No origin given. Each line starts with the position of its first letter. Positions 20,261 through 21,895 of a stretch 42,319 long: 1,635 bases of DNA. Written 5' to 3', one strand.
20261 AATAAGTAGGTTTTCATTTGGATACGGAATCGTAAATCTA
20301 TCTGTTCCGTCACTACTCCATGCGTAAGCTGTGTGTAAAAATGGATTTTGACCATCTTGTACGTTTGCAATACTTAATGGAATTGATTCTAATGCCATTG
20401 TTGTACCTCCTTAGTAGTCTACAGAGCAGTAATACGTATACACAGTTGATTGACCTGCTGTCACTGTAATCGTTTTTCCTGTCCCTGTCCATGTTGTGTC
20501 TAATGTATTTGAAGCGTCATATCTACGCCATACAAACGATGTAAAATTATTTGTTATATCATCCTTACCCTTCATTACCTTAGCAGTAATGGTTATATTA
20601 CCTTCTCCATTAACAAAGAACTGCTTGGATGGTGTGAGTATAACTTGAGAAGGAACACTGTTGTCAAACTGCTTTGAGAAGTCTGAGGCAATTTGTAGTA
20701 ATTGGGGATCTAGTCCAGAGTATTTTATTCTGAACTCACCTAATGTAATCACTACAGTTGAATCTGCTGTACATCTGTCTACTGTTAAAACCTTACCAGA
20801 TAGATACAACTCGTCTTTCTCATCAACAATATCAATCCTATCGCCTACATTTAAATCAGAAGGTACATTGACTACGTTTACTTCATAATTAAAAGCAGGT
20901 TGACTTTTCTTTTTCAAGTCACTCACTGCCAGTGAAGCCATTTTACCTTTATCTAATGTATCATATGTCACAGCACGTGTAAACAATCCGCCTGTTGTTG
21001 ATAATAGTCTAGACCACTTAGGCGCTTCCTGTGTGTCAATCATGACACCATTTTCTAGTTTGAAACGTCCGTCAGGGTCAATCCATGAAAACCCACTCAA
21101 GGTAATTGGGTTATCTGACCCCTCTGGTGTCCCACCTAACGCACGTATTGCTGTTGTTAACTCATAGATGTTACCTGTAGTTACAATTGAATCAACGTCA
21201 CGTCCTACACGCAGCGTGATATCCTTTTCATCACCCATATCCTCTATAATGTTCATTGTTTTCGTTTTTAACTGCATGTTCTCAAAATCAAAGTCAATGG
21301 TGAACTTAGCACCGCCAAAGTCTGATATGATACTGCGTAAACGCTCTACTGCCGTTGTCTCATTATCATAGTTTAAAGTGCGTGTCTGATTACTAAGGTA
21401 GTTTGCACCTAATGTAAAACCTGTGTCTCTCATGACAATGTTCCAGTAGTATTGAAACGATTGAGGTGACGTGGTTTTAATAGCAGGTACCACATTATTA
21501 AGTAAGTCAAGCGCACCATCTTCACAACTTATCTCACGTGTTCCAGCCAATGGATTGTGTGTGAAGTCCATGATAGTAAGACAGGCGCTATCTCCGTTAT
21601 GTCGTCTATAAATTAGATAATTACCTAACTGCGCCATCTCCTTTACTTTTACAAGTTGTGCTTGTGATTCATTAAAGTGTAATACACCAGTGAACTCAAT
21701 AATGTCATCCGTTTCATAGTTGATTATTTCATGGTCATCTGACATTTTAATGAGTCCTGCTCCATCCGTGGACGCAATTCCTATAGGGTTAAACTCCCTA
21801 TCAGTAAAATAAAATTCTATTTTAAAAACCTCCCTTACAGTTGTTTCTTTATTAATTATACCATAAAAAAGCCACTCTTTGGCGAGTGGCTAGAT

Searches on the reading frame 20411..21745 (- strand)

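Call 9: search_protein_families(library=phrogs, proteins=[window:20411-21745:-])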
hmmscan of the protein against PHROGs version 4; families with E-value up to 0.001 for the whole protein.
window:20411-21745:- (444 aa): 9 families
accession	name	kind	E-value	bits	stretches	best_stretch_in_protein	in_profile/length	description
phrog_9478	-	tail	3.8e-88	297.6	1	33-366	55-389/779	minor tail protein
phrog_588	-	tail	5.1e-74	251.1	1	18-434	46-480/955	tail fiber protein and host specificity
phrog_6253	-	tail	1.2e-36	127.8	1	41-437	64-474/589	minor tail protein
phrog_6468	-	tail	5.9e-33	114.7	1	70-437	90-480/1366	tail fiber protein; host specificity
phrog_17633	-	tail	5e-30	105.7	1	29-215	52-249/250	minor tail protein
phrog_4798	-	tail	3.2e-20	73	1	36-443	88-493/796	tail protein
phrog_12312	-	head and packaging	4.3e-14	52.8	1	122-344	128-362/784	virion structural protein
phrog_3267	-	tail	2.8e-10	40.9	1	355-432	269-355/369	tail protein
phrog_26822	-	unknown function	2.3e-05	24.2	1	357-433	422-504/530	-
